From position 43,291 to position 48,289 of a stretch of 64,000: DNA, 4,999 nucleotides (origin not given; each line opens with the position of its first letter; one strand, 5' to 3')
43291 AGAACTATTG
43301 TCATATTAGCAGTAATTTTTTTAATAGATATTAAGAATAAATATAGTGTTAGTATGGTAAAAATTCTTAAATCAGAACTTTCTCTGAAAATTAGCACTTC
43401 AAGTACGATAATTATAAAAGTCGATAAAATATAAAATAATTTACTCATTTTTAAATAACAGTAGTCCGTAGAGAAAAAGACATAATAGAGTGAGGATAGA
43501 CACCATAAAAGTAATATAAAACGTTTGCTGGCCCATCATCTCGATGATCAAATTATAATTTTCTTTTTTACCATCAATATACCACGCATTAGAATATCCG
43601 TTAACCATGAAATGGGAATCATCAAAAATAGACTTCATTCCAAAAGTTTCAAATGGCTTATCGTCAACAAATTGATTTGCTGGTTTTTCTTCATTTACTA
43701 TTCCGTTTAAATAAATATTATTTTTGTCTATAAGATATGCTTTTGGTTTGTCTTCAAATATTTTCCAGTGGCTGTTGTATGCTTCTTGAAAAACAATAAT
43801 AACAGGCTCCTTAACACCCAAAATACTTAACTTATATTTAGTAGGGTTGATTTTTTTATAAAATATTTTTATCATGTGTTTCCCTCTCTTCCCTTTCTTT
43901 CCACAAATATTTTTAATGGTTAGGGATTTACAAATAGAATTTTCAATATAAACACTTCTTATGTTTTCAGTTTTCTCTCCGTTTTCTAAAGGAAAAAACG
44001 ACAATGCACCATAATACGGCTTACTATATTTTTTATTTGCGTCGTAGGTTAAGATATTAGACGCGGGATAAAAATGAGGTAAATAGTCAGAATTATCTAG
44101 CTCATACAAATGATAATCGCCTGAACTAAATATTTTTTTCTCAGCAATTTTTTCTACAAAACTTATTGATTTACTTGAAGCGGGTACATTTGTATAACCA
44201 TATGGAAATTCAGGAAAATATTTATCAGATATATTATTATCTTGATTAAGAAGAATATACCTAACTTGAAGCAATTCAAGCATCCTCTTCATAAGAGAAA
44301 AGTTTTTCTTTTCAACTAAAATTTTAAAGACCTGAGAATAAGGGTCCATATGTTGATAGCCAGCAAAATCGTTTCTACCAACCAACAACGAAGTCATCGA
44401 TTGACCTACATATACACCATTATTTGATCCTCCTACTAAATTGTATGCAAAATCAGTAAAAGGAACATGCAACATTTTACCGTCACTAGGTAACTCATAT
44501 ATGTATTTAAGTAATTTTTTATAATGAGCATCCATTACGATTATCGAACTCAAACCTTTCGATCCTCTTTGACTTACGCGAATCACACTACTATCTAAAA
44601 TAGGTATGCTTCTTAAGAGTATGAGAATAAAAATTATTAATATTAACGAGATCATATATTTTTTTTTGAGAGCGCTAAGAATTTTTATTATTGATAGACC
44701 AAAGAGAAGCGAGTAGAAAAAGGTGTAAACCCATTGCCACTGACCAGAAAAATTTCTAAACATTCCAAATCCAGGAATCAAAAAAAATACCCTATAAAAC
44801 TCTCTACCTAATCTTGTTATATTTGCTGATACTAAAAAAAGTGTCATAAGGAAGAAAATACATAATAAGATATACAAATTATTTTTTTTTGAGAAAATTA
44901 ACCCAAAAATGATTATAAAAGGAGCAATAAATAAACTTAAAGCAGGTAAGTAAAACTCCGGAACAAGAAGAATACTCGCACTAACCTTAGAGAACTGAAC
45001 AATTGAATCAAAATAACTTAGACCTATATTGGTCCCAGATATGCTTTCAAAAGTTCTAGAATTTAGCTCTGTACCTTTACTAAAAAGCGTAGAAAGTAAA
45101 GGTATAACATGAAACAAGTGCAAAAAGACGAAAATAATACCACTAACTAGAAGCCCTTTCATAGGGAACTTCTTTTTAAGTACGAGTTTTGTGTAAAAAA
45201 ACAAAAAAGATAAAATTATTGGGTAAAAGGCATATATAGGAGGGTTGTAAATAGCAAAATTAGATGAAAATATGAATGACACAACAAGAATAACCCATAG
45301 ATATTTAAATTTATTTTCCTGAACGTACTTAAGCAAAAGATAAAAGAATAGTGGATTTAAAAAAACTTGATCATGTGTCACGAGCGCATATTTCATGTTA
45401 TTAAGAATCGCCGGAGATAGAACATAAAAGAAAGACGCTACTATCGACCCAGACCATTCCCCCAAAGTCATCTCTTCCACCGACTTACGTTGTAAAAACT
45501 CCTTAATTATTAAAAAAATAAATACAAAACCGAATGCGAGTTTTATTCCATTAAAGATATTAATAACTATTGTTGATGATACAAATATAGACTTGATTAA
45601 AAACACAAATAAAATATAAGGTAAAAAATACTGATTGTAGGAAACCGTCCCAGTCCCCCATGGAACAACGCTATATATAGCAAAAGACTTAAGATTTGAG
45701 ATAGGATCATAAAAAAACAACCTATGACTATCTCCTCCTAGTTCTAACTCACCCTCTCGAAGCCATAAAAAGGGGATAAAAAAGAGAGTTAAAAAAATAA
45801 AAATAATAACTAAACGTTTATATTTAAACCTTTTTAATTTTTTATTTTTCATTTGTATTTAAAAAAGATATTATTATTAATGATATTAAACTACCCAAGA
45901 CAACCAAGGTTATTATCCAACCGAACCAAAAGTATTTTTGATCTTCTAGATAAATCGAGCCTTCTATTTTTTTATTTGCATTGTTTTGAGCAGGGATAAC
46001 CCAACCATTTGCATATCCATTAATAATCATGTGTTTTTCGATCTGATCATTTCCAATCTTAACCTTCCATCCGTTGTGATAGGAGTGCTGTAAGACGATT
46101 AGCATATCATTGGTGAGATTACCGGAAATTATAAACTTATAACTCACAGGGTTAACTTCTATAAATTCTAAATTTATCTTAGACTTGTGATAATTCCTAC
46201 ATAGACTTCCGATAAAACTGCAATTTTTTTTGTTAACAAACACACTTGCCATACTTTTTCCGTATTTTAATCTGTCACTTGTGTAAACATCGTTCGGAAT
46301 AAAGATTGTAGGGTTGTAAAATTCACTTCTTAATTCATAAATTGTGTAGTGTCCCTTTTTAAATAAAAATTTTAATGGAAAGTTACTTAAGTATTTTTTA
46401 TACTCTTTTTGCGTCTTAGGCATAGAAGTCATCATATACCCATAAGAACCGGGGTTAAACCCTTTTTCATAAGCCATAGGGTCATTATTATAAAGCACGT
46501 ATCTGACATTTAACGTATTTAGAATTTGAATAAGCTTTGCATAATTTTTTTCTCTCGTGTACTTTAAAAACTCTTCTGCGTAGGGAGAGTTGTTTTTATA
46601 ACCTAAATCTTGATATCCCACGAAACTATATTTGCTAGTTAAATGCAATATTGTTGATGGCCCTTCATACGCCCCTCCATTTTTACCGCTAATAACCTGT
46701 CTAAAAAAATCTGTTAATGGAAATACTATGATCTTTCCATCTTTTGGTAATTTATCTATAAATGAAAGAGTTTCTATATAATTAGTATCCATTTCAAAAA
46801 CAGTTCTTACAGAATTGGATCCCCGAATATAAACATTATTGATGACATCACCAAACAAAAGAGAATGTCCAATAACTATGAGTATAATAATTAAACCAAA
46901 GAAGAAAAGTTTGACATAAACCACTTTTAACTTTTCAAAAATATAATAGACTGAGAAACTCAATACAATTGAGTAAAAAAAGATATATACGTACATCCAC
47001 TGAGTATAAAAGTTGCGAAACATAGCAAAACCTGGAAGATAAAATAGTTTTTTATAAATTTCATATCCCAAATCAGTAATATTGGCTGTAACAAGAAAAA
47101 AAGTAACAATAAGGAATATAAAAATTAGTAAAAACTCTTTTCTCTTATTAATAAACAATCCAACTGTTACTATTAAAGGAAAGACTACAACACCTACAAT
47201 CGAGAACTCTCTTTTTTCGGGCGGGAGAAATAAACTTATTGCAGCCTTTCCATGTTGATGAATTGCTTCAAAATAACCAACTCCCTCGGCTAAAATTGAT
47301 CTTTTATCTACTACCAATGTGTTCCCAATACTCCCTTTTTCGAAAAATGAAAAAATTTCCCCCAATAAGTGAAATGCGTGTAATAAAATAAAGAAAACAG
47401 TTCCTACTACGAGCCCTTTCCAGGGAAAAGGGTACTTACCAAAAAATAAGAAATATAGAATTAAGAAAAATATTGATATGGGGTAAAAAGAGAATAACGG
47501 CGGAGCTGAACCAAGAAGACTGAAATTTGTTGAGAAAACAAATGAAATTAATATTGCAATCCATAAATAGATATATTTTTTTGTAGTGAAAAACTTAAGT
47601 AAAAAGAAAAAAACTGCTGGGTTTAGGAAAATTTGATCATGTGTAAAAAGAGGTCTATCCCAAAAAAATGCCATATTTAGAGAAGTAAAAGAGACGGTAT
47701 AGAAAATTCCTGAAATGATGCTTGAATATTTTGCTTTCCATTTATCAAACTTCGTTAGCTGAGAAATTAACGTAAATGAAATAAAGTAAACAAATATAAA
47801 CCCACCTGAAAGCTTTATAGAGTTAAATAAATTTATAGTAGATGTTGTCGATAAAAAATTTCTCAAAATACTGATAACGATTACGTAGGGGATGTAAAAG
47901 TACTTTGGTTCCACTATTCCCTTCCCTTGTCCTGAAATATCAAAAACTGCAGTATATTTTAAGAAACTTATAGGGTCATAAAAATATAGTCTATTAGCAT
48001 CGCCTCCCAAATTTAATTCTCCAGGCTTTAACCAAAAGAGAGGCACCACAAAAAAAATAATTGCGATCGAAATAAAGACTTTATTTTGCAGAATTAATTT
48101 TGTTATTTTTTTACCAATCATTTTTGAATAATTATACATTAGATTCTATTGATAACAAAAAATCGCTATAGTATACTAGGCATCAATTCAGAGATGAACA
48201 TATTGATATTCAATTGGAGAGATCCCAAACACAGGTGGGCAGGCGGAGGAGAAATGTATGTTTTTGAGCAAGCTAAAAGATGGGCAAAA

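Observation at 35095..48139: Tandem array of four paralogous giant polytopic membrane proteins with a conserved GGD-x3-(L/Y)-(F/Y)-FY-(D/N) N-terminal motif, plus two paralogous ~105-aa small membrane proteins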

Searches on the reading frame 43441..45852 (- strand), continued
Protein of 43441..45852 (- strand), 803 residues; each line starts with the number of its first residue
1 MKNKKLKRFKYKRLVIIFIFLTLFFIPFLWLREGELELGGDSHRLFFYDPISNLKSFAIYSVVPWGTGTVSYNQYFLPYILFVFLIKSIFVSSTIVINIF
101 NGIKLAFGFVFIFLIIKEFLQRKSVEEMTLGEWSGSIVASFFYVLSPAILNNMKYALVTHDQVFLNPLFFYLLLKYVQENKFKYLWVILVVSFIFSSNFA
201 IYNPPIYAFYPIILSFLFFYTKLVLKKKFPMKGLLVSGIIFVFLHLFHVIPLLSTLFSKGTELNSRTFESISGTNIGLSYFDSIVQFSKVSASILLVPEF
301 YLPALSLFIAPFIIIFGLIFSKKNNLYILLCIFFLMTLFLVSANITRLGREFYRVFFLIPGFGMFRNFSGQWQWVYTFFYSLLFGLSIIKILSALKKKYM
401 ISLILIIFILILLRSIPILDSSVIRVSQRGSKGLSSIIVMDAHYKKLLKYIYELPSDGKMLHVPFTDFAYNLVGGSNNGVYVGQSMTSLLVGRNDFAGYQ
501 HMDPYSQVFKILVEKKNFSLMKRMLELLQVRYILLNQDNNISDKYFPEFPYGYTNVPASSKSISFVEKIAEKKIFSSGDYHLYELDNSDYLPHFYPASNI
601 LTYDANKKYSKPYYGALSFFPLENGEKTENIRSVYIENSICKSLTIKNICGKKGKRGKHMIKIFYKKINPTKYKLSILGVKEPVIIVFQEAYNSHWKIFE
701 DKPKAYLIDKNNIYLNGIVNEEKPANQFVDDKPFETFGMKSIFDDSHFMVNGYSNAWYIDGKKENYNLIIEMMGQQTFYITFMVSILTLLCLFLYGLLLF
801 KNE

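Call 62: search_protein_families(library=pfam, proteins=[L019:2910-4028:+, L003:2911-6723:+, L006:17059-20832:+, L056:13470-19343:+], max_evalue=0.1)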
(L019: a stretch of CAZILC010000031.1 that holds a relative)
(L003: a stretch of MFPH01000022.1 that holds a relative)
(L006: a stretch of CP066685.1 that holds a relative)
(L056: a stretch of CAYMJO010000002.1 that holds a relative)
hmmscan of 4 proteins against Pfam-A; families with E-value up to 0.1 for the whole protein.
L019:2910-4028:+ (372 aa): 12 families
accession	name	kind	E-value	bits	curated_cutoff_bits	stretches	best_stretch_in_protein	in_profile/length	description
PF05050.19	Methyltransf_21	-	5.2e-18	66.2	22.7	1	193-354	1-172/173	Methyltransferase FkbM domain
PF02475.24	TRM5-TYW2_MTfase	-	1.4e-08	35.4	28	1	184-239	33-88/164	TRM5/TYW2 methyltransferase domain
PF05575.17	V_cholerae_RfbT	-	1.1e-06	28.6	27.9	1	188-333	80-222/286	Vibrio cholerae RfbT protein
PF01728.25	FtsJ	-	0.00036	20.9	24.1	1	185-224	19-58/181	FtsJ-like methyltransferase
PF05175.20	MTS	-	0.0034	17.5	23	1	175-251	20-95/170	Methyltransferase small domain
PF12847.13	Methyltransf_18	-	0.0062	17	27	1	185-245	12-72/151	Methyltransferase domain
PF00398.26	RrnaAD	-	0.026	14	24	1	181-233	24-74/263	Ribosomal RNA adenine dimethylase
PF13847.12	Methyltransf_31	-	0.063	13.4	27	0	186-239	2-56/145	Methyltransferase domain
PF24677.1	DUF7657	-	0.063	12.4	26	1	32-86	318-372/401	Domain of unknown function (DUF7657)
PF02527.21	GidB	-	0.073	12.8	27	0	186-248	47-109/184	rRNA small subunit methyltransferase G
PF13679.12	Methyltransf_32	-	0.075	13.4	27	0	184-246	22-89/143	Methyltransferase domain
PF01148.25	CTP_transf_1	-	0.086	13.1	24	0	15-99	59-144/264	Cytidylyltransferase family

L003:2911-6723:+ (1270 aa): 1 family
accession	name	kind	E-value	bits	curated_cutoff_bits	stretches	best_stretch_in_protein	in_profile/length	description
PF15879.10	MWFE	-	0.095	13.5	27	0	406-429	5-28/55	NADH-ubiquinone oxidoreductase MWFE subunit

L006:17059-20832:+ (1257 aa): 0 families

L056:13470-19343:+ (1957 aa): 2 families
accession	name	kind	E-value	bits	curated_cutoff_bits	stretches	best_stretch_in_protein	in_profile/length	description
PF11847.13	GT-C_AftD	-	3.3e-38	131.5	26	2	46-583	27-544/661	Alpha-(1->3)-arabinofuranosyltransferase, N-terminal GT-C domain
PF20604.3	DUF6798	-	0.072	13.3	26.9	0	1609-1642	3-34/61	Domain of unknown function (DUF6798)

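Call 76: search_solved_structures(query=L056:13470-15800:+, max_evalue=0.01, show_alignments=1)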
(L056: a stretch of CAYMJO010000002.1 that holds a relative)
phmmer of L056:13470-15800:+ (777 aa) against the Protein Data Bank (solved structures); distinct sequences matched with E-value up to 0.01: 2.
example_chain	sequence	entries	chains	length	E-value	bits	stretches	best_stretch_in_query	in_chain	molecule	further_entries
6w98_A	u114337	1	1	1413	6.3e-05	25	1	16-474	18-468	F5/8 type C domain-containing protein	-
6wbx_A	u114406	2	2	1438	6.5e-05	25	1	16-474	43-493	DUF3367 domain-containing protein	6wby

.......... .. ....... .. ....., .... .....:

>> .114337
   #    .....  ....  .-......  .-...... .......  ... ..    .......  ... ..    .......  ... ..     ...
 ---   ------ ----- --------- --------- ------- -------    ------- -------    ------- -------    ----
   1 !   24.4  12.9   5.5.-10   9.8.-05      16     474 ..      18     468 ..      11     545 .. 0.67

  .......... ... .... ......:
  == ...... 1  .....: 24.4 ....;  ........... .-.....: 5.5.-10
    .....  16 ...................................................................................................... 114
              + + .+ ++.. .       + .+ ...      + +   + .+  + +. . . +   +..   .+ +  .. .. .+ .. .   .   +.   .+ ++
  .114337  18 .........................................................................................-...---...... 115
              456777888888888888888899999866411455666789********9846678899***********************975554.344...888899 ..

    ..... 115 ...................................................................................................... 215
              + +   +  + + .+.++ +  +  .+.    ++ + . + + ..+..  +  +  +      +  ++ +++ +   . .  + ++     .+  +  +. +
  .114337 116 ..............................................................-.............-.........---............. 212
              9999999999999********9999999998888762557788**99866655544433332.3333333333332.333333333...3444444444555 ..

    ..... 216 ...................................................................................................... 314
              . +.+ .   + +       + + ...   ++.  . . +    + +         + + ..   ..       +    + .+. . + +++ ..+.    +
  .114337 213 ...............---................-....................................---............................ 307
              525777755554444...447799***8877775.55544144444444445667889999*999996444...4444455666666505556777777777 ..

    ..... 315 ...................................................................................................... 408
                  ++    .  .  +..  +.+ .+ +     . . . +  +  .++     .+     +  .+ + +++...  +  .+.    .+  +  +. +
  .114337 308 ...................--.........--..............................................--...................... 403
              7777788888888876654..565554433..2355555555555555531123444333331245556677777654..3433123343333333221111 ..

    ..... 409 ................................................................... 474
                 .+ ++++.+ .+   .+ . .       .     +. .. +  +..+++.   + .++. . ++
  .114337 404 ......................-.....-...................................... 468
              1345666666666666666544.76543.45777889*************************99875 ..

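Call 78: search_protein_families(library=pfam, alignment_id=A1, max_evalue=0.01)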
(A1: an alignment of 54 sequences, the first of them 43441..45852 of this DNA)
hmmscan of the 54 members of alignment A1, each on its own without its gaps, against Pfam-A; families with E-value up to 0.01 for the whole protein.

A. member 1, window:43441-45852:- (803 aa): 0 families

B. families by the number of members that match (of 54 scanned): 4 families
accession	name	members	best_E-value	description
PF11028.14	TMEM260-like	7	0.00082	Protein O-mannosyl-transferase TMEM260-like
PF09964.14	DUF2198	1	0.0056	Uncharacterized protein conserved in bacteria (DUF2198)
PF19890.4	DUF6363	1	0.0074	Domain of unknown function (DUF6363)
PF12420.13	DUF3671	1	0.0095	Fam-L, Fam-M like protein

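Call 87: fold_search(model_id=the predicted structure, library=pdb)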
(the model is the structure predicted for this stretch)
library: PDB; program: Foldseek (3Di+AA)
matches with E <= 10: 314; with E <= 0.001: 9
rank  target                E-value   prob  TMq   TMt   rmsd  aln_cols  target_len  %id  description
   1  6w98_A                6.1e-08  1.00  0.50  0.33  21.0       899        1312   10  Single-Particle Cryo-EM Structure of Arabinofuranosyltransferase AftD from Mycobacteria (released 2020-05-13)
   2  6wby                  1.4e-07  1.00  0.48  0.32  21.6       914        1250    9  Single-Particle Cryo-EM Structure of Arabinofuranosyltransferase AftD from Mycobacteria, Mutant R1389S Class 2 (released 2020-05-13)
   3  6wbx                  3.2e-06  1.00  0.49  0.33  21.7       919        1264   10  Single-Particle Cryo-EM Structure of Arabinofuranosyltransferase AftD from Mycobacteria, Mutant R1389S Class 1 (released 2020-05-13)
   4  8b6l_I                1.0e-05  1.00  0.36  0.42  12.7       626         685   13  Subtomogram average of the human Sec61-TRAP-OSTA-translocon (released 2022-12-07)
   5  8pn9_A                2.1e-05  1.00  0.34  0.40  13.7       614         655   12  Structure of human oligosaccharyltransferase OST-A complex bound to NGI-1 (released 2024-05-08)
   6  6s7o_A                3.4e-05  1.00  0.37  0.44  12.9       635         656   13  Cryo-EM structure of human oligosaccharyltransferase complex OST-A (released 2019-12-18)
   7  8agc_A                1.3e-04  1.00  0.35  0.39  17.2       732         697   11  Structure of yeast oligosaccharylransferase complex with lipid-linked oligosaccharide and non-acceptor peptide bound (released 2022-12-07)
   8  6ezn_F                1.4e-04  1.00  0.35  0.41  14.1       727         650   10  Cryo-EM structure of the yeast oligosaccharyltransferase (OST) complex (released 2018-01-17)
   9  8age_A                2.8e-04  1.00  0.35  0.42  13.2       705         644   12  Structure of yeast oligosaccharylransferase complex with acceptor peptide bound (released 2022-12-07)
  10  9s6t_A                3.8e-03  1.00  0.31  0.46   9.9       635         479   11  Ternary cryo-EM structure of chicken ALG12 with Dol25-PP-GlcNAc2Man7, Dol25-P-Man, and Fab (released 2026-03-18)
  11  4zwb_A                8.4e-02  0.18  0.10  0.15  24.0       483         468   12  Crystal structure of maltose-bound human GLUT3 in the outward-occluded conformation at 2.4 angstrom (released 2015-07-22)
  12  6t1z                  1.2e-01  0.13  0.09  0.15  22.2       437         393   11  LmrP from L. lactis, in an outward-open conformation, bound to Hoechst 33342 (released 2020-07-29)
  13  8zko_A                1.5e-01  0.10  0.08  0.13  24.6       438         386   14  CryoEM structure of Thyroid Hormone Transporter MCT8 (released 2025-04-02)
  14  5aym                  1.9e-01  0.08  0.07  0.11  23.7       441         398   14  Crystal structure of a bacterial homologue of iron transporter ferroportin in outward-facing state with soaked iron (released 2015-11-04)
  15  8wjq                  2.0e-01  0.10  0.08  0.11  26.4       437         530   12  Cryo-EM structure of URAT1(R477S)-Urate complex (released 2024-08-28)
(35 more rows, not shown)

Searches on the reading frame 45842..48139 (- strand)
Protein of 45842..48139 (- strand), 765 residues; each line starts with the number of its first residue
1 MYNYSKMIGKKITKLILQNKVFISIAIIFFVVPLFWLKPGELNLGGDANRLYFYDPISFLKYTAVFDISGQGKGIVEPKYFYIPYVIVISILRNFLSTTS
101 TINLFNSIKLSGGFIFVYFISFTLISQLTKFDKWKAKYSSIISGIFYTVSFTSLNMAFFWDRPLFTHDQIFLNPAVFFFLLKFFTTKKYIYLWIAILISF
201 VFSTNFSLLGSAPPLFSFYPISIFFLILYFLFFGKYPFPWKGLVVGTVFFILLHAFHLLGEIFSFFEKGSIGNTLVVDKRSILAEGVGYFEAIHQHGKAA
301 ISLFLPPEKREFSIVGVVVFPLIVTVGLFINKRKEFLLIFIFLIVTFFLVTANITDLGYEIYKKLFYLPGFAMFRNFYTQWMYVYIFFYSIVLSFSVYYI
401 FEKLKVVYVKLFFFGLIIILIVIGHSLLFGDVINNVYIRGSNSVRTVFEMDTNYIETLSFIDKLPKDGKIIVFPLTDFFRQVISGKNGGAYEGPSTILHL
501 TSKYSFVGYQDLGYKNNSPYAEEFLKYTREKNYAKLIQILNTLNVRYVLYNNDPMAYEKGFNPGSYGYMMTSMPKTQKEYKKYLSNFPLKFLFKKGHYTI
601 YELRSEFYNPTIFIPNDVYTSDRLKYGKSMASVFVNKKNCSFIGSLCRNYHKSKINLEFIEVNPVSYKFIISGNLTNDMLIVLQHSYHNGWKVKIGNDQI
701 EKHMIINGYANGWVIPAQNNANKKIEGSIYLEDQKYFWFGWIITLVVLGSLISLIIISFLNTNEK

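Call 4: search_protein_families(library=pfam, proteins=[window:45842-48139:-], max_evalue=0.1)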
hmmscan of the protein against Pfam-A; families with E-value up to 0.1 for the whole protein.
window:45842-48139:- (765 aa): 1 family
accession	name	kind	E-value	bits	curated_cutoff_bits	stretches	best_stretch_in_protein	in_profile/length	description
PF19890.4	DUF6363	-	0.0074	16.5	26.4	1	446-473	7-34/75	Domain of unknown function (DUF6363)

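Call 5: search_protein_families(library=ncbifam, proteins=[window:45842-48139:-], max_evalue=0.1)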
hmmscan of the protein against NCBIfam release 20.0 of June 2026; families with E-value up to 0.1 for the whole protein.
window:45842-48139:- (765 aa): 0 families
